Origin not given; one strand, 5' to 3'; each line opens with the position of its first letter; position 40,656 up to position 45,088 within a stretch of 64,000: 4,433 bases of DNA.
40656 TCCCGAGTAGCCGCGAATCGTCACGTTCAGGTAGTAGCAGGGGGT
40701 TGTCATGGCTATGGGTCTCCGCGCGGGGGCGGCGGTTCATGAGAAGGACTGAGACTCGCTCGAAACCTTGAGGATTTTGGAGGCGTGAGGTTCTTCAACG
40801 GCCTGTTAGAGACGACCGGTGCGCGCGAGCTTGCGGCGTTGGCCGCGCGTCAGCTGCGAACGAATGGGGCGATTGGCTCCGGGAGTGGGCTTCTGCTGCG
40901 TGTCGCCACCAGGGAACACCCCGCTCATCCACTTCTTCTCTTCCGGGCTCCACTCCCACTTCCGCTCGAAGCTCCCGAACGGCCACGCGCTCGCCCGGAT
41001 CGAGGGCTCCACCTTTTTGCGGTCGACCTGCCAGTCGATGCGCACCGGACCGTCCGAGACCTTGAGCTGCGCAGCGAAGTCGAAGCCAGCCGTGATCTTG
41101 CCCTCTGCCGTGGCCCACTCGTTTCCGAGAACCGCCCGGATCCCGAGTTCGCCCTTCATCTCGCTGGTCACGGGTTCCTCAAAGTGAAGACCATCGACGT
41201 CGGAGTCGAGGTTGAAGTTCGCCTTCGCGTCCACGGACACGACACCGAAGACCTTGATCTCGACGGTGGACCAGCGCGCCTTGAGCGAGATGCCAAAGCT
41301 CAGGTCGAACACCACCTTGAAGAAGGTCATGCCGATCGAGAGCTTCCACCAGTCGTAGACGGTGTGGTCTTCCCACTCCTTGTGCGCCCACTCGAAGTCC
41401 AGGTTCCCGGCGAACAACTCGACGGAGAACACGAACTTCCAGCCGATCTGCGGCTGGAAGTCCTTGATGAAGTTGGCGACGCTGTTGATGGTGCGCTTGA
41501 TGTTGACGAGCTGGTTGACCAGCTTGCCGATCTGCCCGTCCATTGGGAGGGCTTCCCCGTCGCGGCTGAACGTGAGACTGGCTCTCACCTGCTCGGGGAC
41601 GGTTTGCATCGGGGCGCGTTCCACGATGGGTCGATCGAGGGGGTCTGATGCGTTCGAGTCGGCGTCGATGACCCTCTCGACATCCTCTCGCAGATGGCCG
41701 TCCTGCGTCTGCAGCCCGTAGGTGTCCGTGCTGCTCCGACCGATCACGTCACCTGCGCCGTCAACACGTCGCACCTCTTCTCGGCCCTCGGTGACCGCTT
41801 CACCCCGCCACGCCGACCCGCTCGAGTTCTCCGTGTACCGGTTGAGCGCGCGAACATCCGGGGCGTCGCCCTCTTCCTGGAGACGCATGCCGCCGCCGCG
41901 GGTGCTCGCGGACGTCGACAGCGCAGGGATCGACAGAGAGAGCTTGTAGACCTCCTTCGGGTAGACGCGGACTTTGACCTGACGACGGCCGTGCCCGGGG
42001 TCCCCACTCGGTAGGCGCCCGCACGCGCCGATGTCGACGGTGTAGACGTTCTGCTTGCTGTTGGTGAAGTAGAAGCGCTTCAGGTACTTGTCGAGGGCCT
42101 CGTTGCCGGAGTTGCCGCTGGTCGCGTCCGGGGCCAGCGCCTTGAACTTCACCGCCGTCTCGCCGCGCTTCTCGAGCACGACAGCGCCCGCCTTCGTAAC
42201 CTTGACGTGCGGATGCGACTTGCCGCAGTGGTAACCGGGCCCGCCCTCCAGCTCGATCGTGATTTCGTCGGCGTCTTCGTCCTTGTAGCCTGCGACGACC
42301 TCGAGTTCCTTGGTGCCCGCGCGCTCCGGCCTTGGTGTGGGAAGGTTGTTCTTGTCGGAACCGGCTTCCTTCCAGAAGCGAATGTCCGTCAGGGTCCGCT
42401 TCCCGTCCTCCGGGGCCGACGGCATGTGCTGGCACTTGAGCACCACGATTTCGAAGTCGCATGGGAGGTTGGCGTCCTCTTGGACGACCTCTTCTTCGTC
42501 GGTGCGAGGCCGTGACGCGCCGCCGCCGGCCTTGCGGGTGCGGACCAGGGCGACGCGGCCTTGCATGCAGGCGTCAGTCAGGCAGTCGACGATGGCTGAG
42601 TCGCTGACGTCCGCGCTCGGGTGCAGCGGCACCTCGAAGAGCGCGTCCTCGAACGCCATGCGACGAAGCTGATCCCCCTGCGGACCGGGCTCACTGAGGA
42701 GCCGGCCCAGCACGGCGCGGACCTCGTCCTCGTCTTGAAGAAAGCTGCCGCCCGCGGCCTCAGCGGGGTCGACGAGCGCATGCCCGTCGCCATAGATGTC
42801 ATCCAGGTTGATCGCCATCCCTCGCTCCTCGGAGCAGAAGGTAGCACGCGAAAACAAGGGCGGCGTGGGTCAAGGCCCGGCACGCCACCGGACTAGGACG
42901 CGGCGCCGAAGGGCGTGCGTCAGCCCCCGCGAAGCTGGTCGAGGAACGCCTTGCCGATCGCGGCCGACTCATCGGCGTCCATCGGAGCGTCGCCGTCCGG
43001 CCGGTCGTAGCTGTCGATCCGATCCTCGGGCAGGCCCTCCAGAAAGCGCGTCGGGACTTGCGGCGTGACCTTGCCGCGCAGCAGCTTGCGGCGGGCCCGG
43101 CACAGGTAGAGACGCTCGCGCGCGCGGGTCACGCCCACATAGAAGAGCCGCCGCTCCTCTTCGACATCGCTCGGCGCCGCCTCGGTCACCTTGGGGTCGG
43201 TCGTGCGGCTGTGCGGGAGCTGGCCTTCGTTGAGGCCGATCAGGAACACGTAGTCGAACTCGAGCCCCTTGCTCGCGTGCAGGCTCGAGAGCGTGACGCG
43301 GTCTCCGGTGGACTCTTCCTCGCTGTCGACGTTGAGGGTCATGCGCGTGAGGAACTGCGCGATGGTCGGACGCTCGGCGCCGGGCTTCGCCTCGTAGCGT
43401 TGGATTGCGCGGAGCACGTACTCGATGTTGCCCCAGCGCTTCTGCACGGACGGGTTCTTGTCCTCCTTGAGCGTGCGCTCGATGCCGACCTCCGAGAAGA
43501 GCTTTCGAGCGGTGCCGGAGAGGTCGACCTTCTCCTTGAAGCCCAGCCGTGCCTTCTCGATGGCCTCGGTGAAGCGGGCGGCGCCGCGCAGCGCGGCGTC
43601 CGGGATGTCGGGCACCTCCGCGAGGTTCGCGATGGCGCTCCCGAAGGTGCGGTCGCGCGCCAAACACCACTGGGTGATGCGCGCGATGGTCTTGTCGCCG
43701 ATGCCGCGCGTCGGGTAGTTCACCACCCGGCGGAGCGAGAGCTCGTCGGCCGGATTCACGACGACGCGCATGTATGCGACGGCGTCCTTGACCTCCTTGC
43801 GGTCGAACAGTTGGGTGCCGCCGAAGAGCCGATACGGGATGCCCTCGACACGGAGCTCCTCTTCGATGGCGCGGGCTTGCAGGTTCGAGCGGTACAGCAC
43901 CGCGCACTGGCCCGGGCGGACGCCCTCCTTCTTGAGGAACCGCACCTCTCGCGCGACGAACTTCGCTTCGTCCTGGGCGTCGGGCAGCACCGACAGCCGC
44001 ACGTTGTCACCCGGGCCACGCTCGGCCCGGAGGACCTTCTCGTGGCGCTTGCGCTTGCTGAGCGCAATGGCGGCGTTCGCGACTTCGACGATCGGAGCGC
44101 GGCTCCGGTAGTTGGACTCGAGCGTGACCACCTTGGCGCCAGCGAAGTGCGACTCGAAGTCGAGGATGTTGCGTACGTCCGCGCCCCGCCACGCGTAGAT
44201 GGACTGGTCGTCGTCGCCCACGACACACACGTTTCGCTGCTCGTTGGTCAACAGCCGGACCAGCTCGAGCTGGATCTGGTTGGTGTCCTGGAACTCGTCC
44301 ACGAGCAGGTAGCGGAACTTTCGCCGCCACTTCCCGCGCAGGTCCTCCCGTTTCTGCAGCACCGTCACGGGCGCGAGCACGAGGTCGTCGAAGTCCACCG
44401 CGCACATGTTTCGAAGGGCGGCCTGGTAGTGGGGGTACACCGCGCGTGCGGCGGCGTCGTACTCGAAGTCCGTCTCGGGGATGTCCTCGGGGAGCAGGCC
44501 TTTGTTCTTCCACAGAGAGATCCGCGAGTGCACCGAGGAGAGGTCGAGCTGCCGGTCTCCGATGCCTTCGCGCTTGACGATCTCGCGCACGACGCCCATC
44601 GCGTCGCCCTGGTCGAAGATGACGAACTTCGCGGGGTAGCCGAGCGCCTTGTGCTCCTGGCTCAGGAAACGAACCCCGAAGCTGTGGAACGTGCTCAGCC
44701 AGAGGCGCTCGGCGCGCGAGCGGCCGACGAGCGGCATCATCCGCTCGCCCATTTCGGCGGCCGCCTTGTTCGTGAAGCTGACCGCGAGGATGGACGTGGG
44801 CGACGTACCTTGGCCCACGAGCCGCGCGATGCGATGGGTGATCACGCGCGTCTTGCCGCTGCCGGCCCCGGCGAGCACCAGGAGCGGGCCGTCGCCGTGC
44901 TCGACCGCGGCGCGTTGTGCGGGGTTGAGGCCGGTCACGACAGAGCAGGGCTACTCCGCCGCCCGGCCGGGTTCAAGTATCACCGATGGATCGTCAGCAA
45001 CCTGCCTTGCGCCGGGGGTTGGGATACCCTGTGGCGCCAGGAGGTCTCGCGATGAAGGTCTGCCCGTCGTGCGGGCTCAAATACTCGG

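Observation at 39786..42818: Low-GC, Trp/Lys/Phe-rich 670-aa protein of unknown function with an adjacent acidic 306-aa protein, a possible toxin/effector plus partner or horizontally acquired cargo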

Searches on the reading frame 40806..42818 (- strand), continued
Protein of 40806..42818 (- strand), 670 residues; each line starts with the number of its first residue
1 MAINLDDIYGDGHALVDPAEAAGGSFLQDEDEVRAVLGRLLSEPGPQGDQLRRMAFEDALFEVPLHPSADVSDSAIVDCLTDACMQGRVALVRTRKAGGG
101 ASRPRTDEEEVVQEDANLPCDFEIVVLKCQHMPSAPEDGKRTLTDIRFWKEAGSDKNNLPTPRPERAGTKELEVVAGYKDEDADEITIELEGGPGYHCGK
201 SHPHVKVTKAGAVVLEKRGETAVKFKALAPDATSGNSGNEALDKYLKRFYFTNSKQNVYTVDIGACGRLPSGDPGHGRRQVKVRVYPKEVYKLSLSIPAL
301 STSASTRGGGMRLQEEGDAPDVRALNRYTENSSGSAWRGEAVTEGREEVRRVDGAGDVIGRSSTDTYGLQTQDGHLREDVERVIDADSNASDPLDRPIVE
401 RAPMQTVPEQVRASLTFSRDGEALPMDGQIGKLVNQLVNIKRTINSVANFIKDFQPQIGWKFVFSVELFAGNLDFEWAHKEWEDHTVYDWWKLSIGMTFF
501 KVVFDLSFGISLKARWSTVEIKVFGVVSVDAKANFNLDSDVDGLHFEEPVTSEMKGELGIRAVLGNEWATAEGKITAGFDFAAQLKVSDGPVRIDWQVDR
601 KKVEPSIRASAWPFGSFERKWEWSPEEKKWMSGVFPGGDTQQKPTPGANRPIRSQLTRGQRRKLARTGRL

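Call 86: find_encoding_contigs(protein=P0055, flank=10000, max_places=1)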
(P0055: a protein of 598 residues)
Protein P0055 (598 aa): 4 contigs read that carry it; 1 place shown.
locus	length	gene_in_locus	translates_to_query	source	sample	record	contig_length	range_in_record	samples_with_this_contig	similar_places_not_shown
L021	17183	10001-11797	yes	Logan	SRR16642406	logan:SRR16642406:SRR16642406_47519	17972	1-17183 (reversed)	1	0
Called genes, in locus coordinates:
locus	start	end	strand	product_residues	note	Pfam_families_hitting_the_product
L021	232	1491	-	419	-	PF00464:SHMT, PF00155:Aminotran_1_2 (weak)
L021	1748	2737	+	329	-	PF03462:PCRF, PF00472:RF-1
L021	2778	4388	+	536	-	PF01336:tRNA_anti-codon, PF00152:tRNA-synt_2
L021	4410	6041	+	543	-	PF12704:MacB_PCD (weak), PF02687:FtsX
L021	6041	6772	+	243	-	PF00005:ABC_tran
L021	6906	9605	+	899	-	PF05954:Phage_GPD, PF04717:Phage_base_V, PF22178:Gp5_trimer_C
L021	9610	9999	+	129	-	-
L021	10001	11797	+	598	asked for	-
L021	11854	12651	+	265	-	-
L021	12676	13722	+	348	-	PF01757:Acyl_transf_3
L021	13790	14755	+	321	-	PF02899:Phage_int_SAM_1, PF00589:Phage_integrase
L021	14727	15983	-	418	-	-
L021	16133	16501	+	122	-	-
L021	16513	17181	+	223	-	?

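Call 87: find_encoding_contigs(protein=P0063, flank=10000, max_places=1)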
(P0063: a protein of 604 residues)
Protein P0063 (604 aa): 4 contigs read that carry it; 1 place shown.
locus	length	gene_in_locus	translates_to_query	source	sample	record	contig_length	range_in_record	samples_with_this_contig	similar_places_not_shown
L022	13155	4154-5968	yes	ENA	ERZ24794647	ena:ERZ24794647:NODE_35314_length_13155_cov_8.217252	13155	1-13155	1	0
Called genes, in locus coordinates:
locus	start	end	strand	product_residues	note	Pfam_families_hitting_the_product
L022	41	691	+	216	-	-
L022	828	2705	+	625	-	PF05954:Phage_GPD, PF04717:Phage_base_V, PF22178:Gp5_trimer_C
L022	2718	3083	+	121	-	PF05488:PAAR_motif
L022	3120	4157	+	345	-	PF13503:DUF4123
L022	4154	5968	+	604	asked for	-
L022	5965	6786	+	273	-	-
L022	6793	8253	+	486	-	-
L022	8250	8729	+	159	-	-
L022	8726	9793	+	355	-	PF14521:Aspzincin_M35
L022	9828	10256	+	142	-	-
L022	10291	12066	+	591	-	PF00069:Pkinase, PF07714:PK_Tyr_Ser-Thr, PF01636:APH (weak), PF06293:Kdo (weak), PF17667:Pkinase_fungal (weak)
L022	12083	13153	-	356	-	?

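Call 95: find_related_loci(query=A3, collection=metagenome_contigs, flank=10000)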
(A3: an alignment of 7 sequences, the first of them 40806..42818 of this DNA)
Query A3 (670 aa) in metagenome_contigs; peptide patterns used: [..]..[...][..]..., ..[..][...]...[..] (x = any residue, [..] = any of these).
408 stretches matched a pattern; 3 encode a relative of the query (tblastn E <= 1e-3); 3 distinct loci.
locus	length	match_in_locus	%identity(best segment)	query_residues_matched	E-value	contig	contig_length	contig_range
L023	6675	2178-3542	27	111-588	8e-42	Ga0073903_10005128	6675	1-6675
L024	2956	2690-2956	32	414-504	2e-12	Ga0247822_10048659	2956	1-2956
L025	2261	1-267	30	476-565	1e-7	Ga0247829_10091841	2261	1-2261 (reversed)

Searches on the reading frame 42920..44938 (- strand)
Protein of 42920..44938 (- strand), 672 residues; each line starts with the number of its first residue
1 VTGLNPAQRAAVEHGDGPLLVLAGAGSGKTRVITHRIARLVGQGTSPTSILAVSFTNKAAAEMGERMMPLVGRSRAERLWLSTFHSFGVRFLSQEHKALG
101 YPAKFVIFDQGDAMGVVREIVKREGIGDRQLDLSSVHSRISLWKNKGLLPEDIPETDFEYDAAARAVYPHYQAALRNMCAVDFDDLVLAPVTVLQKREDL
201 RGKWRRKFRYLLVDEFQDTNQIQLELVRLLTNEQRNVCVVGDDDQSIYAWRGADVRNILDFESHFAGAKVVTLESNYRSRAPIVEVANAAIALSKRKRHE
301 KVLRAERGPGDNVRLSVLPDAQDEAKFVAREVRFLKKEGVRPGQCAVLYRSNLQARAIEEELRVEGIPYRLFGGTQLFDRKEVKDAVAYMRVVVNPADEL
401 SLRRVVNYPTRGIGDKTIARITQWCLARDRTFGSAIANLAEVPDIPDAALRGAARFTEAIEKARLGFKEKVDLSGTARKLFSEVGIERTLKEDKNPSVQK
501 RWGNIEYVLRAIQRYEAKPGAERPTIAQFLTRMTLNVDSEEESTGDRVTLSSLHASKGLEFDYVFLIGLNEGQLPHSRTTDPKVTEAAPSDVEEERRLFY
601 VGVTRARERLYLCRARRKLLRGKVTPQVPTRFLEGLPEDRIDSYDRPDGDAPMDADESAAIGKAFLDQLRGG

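Call 26: search_protein_families(library=pfam, proteins=[window:42920-44938:-], max_evalue=0.001)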
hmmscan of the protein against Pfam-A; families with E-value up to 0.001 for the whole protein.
window:42920-44938:- (672 aa): 6 families
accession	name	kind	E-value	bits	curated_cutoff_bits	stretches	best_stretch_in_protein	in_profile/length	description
PF00580.27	UvrD-helicase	-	3.1e-86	289.9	23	1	4-265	1-270/271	UvrD/REP helicase N-terminal domain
PF13361.12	UvrD_C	-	8.9e-70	236.3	25.6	1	271-613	1-346/350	UvrD-like helicase C-terminal domain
PF13245.12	AAA_19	-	1.4e-23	84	25.1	1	8-249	1-132/134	AAA domain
PF13538.12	UvrD_C_2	-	4.3e-12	46.1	27.4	1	587-613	26-52/52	UvrD-like helicase C-terminal domain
PF13604.12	AAA_30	-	6.3e-09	36.3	27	0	202-298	84-173/191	AAA domain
PF01443.25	Viral_helicase1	-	1.3e-06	28.8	21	0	539-613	168-227/228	Viral superfamily 1 RNA helicase core domain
